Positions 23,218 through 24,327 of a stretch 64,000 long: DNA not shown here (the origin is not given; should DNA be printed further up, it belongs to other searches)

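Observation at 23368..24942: Tandem signal-less BspA-type LRR paralogues inserted into the conserved pnp / ylxY / mlpA block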

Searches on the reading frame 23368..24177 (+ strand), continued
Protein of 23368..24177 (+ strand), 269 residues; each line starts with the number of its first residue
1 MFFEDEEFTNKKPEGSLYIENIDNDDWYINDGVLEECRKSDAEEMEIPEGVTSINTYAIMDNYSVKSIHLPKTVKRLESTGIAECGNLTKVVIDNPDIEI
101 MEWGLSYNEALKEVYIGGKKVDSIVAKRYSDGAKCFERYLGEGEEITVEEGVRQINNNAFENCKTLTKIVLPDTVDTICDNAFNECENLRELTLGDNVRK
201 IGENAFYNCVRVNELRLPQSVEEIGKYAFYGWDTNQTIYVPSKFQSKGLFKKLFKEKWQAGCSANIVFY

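Call 37: fold_search(model_id=the predicted structure, library=pdb)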
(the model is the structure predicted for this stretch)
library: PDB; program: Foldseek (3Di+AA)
matches with E <= 10: 358; with E <= 0.001: 19
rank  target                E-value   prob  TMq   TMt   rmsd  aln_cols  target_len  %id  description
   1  4gt6                  1.3e-10  1.00  0.67  0.49   4.4       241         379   22  Crystal structure of a leucine rich cell surface protein (FAEPRAA2165_01021) from Faecalibacterium prausnitzii A2-165 at (released 2012-09-26)
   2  4cp6                  4.9e-08  1.00  0.42  0.29   9.8       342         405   15  The Crystal structure of Pneumococcal vaccine antigen PcpA (released 2015-02-25)
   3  4fs7                  5.7e-08  1.00  0.31  0.24  11.9       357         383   14  Crystal structure of a leucine-rich repeat protein (BACOVA_04585) from Bacteroides ovatus ATCC 8483 at 1.19 A resolution (released 2012-09-19)
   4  6mlx_B                1.8e-06  1.00  0.38  0.47   5.8       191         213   20  Crystal structure of T. pallidum Leucine Rich Repeat protein (TpLRR) (released 2019-07-17)
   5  6mlx_C                1.9e-06  1.00  0.38  0.47   5.9       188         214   21  Crystal structure of T. pallidum Leucine Rich Repeat protein (TpLRR) (released 2019-07-17)
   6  4h09_A                3.1e-06  1.00  0.37  0.29   9.3       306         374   12  Crystal structure of a leucine-rich repeat protein (EUBVEN_01088) from Eubacterium ventriosum ATCC 27560 at 2.50 A res (released 2012-10-10)
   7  6mlx_A                6.2e-06  1.00  0.38  0.47   5.9       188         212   21  Crystal structure of T. pallidum Leucine Rich Repeat protein (TpLRR) (released 2019-07-17)
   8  4h09_C                7.5e-06  1.00  0.32  0.26  10.4       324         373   11  Crystal structure of a leucine-rich repeat protein (EUBVEN_01088) from Eubacterium ventriosum ATCC 27560 at 2.50 A res (released 2012-10-10)
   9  4oju_D                1.4e-05  1.00  0.38  0.71   5.4       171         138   21  Crystal structure of a leucine-rich repeat protein (BACCAP_00569) from Bacteroides capillosus ATCC 29799 at 2.00 A res (released 2014-06-18)
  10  4h09_B                1.6e-05  1.00  0.24  0.20  10.8       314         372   15  Crystal structure of a leucine-rich repeat protein (EUBVEN_01088) from Eubacterium ventriosum ATCC 27560 at 2.50 A res (released 2012-10-10)
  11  4h09_E                1.9e-05  1.00  0.36  0.29   9.8       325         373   12  Crystal structure of a leucine-rich repeat protein (EUBVEN_01088) from Eubacterium ventriosum ATCC 27560 at 2.50 A res (released 2012-10-10)
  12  4fdw                  2.1e-05  1.00  0.41  0.31   8.3       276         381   18  Crystal structure of a putative cell surface protein (BACOVA_01565) from Bacteroides ovatus ATCC 8483 at 2.05 A resoluti (released 2012-07-25)
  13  4oju_B                3.7e-05  1.00  0.39  0.73   3.6       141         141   27  Crystal structure of a leucine-rich repeat protein (BACCAP_00569) from Bacteroides capillosus ATCC 29799 at 2.00 A res (released 2014-06-18)
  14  4h09_D                3.7e-05  1.00  0.37  0.29   9.4       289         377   14  Crystal structure of a leucine-rich repeat protein (EUBVEN_01088) from Eubacterium ventriosum ATCC 27560 at 2.50 A res (released 2012-10-10)
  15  4fd0                  9.3e-05  1.00  0.42  0.32   7.2       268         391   16  Crystal structure of a putative cell surface protein (BACCAC_03700) from Bacteroides caccae ATCC 43185 at 2.07 A resolut (released 2012-07-25)
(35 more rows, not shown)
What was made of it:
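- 23368..24177 (+): LRR-A, 269 aa. It has a disordered acidic tail (residues 1-14, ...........), a beta-hairpin N-cap, 3 LRR_5 repeats, a family-specific central insert (VYIGG...CFERYLG), 4 more repeats and a basic C-cap (................). pI 4.63. Foldseek top hit 4gt6, E 1.3e-10, TMq 0.67 (call 37).
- On Pfam LRR_5 (BspA-type LRR): Foldseek PDB hits: 4gt6 E 1.3e-10, TMq 0.67; then 4cp6, 4fs7 and 6mlx (call 37).
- Closest known: Pfam LRR_5. Same: The solenoid fold is the same: Foldseek 4gt6 E 1.3e-10, TMq 0.67 (call 37).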

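Call 40: find_homologous_proteins(query=A4, max_evalue=1e-20)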
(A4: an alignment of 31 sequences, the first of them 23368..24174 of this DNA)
Query A4 (31 sequences) (269 aa, profile of the alignment): 1656 proteins with E <= 1e-20 among 5955 candidates; the best 120 are listed.
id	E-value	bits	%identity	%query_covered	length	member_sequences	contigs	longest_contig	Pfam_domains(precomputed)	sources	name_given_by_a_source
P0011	1.6e-106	374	42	93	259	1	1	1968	PF13306.13,PF13855.13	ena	-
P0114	5.2e-105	369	39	93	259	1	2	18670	PF13306.13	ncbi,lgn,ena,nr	ncbi:MAG: leucine-rich repeat domain-containing protein [Clostridia bacterium]|nr:leucine-rich repea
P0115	1.3e-104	367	39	93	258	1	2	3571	PF13306.13,PF13855.13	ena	-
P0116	1.6e-104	367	37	93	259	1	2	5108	PF13306.13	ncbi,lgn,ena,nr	ncbi:MAG: leucine-rich repeat domain-containing protein [Clostridia bacterium]|nr:leucine-rich repea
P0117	1.8e-104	367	35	93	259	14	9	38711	PF13306.13,PF13855.13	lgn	-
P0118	3.4e-103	363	35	93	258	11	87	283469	PF13306.13,PF13855.13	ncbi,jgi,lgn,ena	-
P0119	4.8e-103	362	35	93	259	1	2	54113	PF13306.13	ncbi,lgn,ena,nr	ncbi:MAG: leucine-rich repeat domain-containing protein [Clostridia bacterium]|nr:leucine-rich repea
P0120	1.1e-102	361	29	83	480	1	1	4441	PF13306.13,PF12799.14,PF13855.13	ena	-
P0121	2.2e-102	360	38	93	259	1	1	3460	PF13306.13,PF13855.13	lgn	-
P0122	8.5e-100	351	31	93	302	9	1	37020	PF13306.13,PF13855.13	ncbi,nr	ncbi:MAG: leucine-rich repeat domain-containing protein [Clostridia bacterium]|nr:leucine-rich repea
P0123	4.3e-98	346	31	93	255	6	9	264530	PF13306.13,PF13855.13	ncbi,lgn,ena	-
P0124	1.9e-97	344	36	93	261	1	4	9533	PF13306.13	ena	-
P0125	1.4e-96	341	30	93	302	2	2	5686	PF13306.13,PF13855.13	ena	-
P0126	8.3e-96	338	31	93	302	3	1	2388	PF13306.13,PF13855.13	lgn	-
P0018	9.0e-95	335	38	93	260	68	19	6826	PF13306.13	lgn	-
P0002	1.9e-92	327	98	100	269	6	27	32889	PF13306.13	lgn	-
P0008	8.0e-90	319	42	100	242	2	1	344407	PF13306.13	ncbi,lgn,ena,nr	ncbi:MAG: leucine-rich repeat protein [Clostridiales bacterium]|nr:leucine-rich repeat protein [Clos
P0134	3.9e-88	313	28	86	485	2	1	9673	PF13306.13,PF05725.19,PF13676.12,PF13855.13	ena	-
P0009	1.0e-86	309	41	100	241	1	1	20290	PF13306.13,PF13855.13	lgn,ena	-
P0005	4.2e-84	300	44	100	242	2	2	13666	PF13306.13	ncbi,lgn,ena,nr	ncbi:MAG: leucine-rich repeat domain-containing protein [Clostridia bacterium]|nr:leucine-rich repea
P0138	4.4e-82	293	39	100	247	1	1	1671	PF13306.13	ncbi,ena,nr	ncbi:MAG: leucine-rich repeat domain-containing protein [Clostridia bacterium]|nr:leucine-rich repea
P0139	4.9e-82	293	38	100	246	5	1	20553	PF13306.13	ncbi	-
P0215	1.3e-63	233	25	84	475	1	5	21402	PF13306.13,PF01582.26,PF13676.12,PF13855.13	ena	-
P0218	2.0e-63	232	25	84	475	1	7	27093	PF13306.13,PF01582.26,PF13676.12,PF13855.13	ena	-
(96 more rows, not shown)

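Call 41: find_encoding_contigs(protein=P0118, flank=5000, max_places=3)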
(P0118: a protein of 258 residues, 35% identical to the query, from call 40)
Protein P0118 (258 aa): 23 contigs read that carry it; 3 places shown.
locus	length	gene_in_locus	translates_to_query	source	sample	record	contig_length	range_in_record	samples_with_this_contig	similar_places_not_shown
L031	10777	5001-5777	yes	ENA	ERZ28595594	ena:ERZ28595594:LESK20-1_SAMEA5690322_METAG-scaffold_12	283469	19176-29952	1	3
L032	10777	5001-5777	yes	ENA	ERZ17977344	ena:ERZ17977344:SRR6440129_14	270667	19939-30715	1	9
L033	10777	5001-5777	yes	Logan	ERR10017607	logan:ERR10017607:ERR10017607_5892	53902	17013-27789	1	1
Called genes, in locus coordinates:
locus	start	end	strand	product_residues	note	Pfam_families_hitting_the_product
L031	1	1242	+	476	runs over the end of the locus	PF04055:Radical_SAM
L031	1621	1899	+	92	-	PF00312:Ribosomal_S15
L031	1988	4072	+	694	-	PF01138:RNase_PH, PF03725:RNase_PH_C, PF03726:PNPase, PF01138:RNase_PH, PF00013:KH_1, PF00575:S1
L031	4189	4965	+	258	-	PF13306:LRR_5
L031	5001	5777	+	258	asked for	PF13306:LRR_5 (weak), PF13855:LRR_8 (faint), PF13306:LRR_5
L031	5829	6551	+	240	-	PF10096:DUF2334 (faint), PF01522:Polysacc_deac_1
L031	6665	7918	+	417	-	PF00675:Peptidase_M16, PF05193:Peptidase_M16_C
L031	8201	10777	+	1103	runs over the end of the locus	PF17854:FtsK_alpha, PF01580:FtsK_SpoIIIE, PF09397:FtsK_gamma (weak)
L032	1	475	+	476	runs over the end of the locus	PF04055:Radical_SAM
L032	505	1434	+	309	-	-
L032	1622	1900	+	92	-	PF00312:Ribosomal_S15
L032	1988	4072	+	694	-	PF01138:RNase_PH, PF03725:RNase_PH_C, PF03726:PNPase, PF01138:RNase_PH, PF00013:KH_1, PF00575:S1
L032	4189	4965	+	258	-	PF13306:LRR_5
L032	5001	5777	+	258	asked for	PF13306:LRR_5 (weak), PF13855:LRR_8 (faint), PF13306:LRR_5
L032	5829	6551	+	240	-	PF10096:DUF2334 (faint), PF01522:Polysacc_deac_1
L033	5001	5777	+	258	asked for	PF13306:LRR_5 (weak), PF13855:LRR_8 (faint), PF13306:LRR_5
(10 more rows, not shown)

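Call 42: find_encoding_contigs(protein=P0123, flank=5000, max_places=2)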
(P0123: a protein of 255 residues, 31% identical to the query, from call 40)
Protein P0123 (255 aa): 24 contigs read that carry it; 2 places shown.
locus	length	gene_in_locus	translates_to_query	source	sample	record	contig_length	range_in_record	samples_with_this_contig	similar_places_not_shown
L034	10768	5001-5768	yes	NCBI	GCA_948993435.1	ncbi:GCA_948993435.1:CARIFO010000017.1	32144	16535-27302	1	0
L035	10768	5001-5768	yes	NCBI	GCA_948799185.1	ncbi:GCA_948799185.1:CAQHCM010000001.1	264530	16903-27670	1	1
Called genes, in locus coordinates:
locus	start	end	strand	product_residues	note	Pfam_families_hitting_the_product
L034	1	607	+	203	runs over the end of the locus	PF00753:Lactamase_B, PF23023:Anti-Pycsar_Apyc1 (weak), PF12706:Lactamase_B_2 (weak)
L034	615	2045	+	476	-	PF04055:Radical_SAM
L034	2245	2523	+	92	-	PF00312:Ribosomal_S15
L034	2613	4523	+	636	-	-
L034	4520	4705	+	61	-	PF00575:S1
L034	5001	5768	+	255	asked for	PF13855:LRR_8 (faint), PF13306:LRR_5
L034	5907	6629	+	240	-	PF01522:Polysacc_deac_1, PF10096:DUF2334 (weak)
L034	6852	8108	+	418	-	PF00675:Peptidase_M16, PF05193:Peptidase_M16_C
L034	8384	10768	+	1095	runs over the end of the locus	-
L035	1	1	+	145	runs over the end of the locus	PF02580:Tyr_Deacylase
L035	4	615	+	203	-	PF00753:Lactamase_B, PF23023:Anti-Pycsar_Apyc1 (weak), PF12706:Lactamase_B_2 (weak)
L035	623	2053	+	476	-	PF04055:Radical_SAM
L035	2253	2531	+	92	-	PF00312:Ribosomal_S15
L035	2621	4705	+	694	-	PF01138:RNase_PH, PF03725:RNase_PH_C, PF03726:PNPase, PF01138:RNase_PH, PF00013:KH_1, PF00575:S1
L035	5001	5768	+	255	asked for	PF13855:LRR_8 (faint), PF13306:LRR_5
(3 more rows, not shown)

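Call 43: find_encoding_contigs(protein=P0122, flank=5000, max_places=2)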
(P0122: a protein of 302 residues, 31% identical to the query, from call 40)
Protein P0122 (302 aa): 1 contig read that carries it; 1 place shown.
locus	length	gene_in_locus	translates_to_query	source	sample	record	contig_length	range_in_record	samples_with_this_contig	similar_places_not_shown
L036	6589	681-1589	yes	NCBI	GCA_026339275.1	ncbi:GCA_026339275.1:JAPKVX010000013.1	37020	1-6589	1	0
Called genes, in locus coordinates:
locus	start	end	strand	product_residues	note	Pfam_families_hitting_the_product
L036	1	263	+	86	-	PF14489:QueF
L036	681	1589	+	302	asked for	PF13855:LRR_8 (faint), PF13306:LRR_5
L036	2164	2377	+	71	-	PF00719:Pyrophosphatase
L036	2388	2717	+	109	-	PF00719:Pyrophosphatase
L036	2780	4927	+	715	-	PF13567:DUF4131 (weak), PF03772:Competence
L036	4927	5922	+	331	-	PF06144:DNA_pol3_delta (weak), PF21694:DNA_pol3_delta_C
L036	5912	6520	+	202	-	-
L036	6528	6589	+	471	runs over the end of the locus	PF04389:Peptidase_M28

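Call 52: find_related_loci(query=A4, collection=viral_contigs, flank=4000)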
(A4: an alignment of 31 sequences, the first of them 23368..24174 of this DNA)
Query A4 (269 aa) in viral_contigs; peptide patterns used: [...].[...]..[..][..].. (x = any residue, [..] = any of these).
23 stretches matched a pattern, but none encodes a relative of the query by tblastn (E <= 1e-3).

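Call 66: search_dna_similar(query=window:23368-24174:+, collection=phages, mode=protein, max_rows=10)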
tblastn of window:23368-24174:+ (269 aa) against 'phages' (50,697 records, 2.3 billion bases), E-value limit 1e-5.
Records with a match: 17; places in all: 34; records where one place covers at least 80% of the query: 4.
Best place of each record, by identity: <60% 17.
By first word of the organism name: Bacteriophage 15; Lachnospiraceae 1; Caudoviricetes 1.
By host as written in the record: - 15; Lachnospiraceae 1; Bos mutus 1.
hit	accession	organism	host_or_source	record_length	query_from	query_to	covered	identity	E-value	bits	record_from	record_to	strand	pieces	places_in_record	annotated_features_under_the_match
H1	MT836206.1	Bacteriophage sp.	human fecal samples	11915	43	264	83%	29.6%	2e-13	138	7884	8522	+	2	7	record has no annotation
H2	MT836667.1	Bacteriophage sp.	human fecal samples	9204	51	235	69%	33.3%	2e-13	148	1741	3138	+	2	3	record has no annotation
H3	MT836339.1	Bacteriophage sp.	human fecal samples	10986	27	243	81%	28.3%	1e-7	58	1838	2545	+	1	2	record has no annotation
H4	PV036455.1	Lachnospiraceae phage IMGVR 15430980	Lachnospiraceae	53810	40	252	79%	26.9%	2e-8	119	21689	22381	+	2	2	hypothetical protein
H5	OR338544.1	Caudoviricetes sp.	Bos mutus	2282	29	248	82%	25.3%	2e-11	69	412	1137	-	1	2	hypothetical protein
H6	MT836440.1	Bacteriophage sp.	human fecal samples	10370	29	248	82%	24.1%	1e-11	71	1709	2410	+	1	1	record has no annotation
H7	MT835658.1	Bacteriophage sp.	human fecal samples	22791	40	229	71%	27.4%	8e-12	71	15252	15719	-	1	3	record has no annotation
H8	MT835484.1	Bacteriophage sp.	human fecal samples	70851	48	231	68%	26.8%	2e-7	57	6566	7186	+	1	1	record has no annotation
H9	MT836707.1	Bacteriophage sp.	human fecal samples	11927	87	231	54%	31.0%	4e-9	63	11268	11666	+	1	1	record has no annotation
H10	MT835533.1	Bacteriophage sp.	human fecal samples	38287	44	221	66%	21.3%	7e-6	53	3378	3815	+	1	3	record has no annotation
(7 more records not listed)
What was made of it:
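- No close homologue was found in viral contigs or phage records (calls 52, 66).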

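Call 67: find_encoding_contigs(protein=P0139, flank=4000, max_places=2)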
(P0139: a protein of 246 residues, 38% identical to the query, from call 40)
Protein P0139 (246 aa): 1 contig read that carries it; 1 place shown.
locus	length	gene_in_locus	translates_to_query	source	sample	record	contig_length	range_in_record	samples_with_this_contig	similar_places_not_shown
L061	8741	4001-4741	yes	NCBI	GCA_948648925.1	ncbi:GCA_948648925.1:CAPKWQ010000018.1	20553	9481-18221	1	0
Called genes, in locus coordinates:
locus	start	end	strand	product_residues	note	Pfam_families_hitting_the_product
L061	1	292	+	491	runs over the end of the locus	PF04055:Radical_SAM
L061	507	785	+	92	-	PF00312:Ribosomal_S15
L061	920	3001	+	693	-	PF01138:RNase_PH, PF03725:RNase_PH_C, PF03726:PNPase, PF01138:RNase_PH, PF00013:KH_1, PF00575:S1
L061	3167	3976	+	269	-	PF13306:LRR_5, PF13855:LRR_8 (faint), PF13306:LRR_5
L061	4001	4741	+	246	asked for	PF13306:LRR_5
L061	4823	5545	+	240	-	PF01522:Polysacc_deac_1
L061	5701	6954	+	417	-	PF00675:Peptidase_M16, PF05193:Peptidase_M16_C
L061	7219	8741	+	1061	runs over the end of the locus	-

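Call 68: find_encoding_contigs(protein=P0138, flank=4000, max_places=2)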
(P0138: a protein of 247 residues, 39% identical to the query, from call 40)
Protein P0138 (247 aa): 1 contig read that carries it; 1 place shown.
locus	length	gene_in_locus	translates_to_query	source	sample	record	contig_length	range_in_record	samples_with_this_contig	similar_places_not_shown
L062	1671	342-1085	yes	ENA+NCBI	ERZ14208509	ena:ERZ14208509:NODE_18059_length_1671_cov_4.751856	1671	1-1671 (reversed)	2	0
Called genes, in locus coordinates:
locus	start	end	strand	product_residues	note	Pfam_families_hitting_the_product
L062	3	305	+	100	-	?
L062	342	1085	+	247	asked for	PF13306:LRR_5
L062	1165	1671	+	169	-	PF01522:Polysacc_deac_1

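Call 69: fold_search(model_id=the predicted structure, library=viral)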
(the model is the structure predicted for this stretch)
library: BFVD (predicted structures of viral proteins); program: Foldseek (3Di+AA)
matches with E <= 10: 278; with E <= 0.001: 16
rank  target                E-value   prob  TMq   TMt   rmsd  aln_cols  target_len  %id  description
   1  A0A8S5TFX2            3.3e-07  1.00  0.41  0.11   8.0       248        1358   18  Leucine-rich repeat protein [Myoviridae sp. ctIty1]
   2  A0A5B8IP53            4.6e-07  1.00  0.40  0.33   6.1       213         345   23  Leucine rich repeat protein [Mimiviridae sp. ChoanoV1]
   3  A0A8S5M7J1            1.4e-06  1.00  0.40  0.10   7.2       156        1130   28  Leucine-rich repeat protein [Siphoviridae sp. ctrgt10]
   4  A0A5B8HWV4            7.7e-06  1.00  0.32  0.16   9.5       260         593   19  Leucine rich repeat protein [Mimiviridae sp. ChoanoV1]
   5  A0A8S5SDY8            9.3e-06  1.00  0.33  0.30   7.8       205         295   21  Leucine-rich repeat protein [Siphoviridae sp. ctnpt50]
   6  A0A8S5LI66            1.5e-05  1.00  0.29  0.15  11.9       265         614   15  Tail sheath protein [Myoviridae sp. ctFCq8]
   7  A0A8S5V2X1            1.7e-05  1.00  0.38  0.09   8.9       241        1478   15  Leucine rich repeat protein [Siphoviridae sp. ct0Bp21]
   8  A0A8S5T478            2.1e-05  1.00  0.32  0.23  11.7       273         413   16  Leucine-rich repeat protein (Fragment) [Siphoviridae sp. ctn8e14]
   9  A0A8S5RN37            2.8e-05  1.00  0.37  0.13  11.0       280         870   16  Leucine rich repeat protein (Fragment) [virus sp. ctEfN2]
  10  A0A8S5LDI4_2          2.3e-04  1.00  0.36  0.11   8.1       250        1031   18  Leucine-rich repeat protein [Siphoviridae sp. ctCCX1]
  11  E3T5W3                2.4e-04  0.90  0.18  0.16  15.6       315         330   10  Uncharacterized protein [Cafeteria roenbergensis virus (strain BV-PW1)]
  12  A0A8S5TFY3            4.4e-04  1.00  0.45  0.15   5.9       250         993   17  BspA family leucine-rich repeat surface protein [Myoviridae sp. ctIty1]
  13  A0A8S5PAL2            5.9e-04  1.00  0.48  0.26   5.3       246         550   19  Surface protein [Myoviridae sp. ctTYJ16]
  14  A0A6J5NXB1            5.9e-04  1.00  0.49  0.21   7.1       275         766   17  Leucine rich repeat 5 [uncultured Caudovirales phage]
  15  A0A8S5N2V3            7.6e-04  1.00  0.25  0.13   9.7       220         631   13  Leucine rich repeat protein (Fragment) [Siphoviridae sp. ctv0N24]
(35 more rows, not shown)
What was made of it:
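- Tried and rejected: Viral contigs, phage records and BFVD (calls 52, 66, 69).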
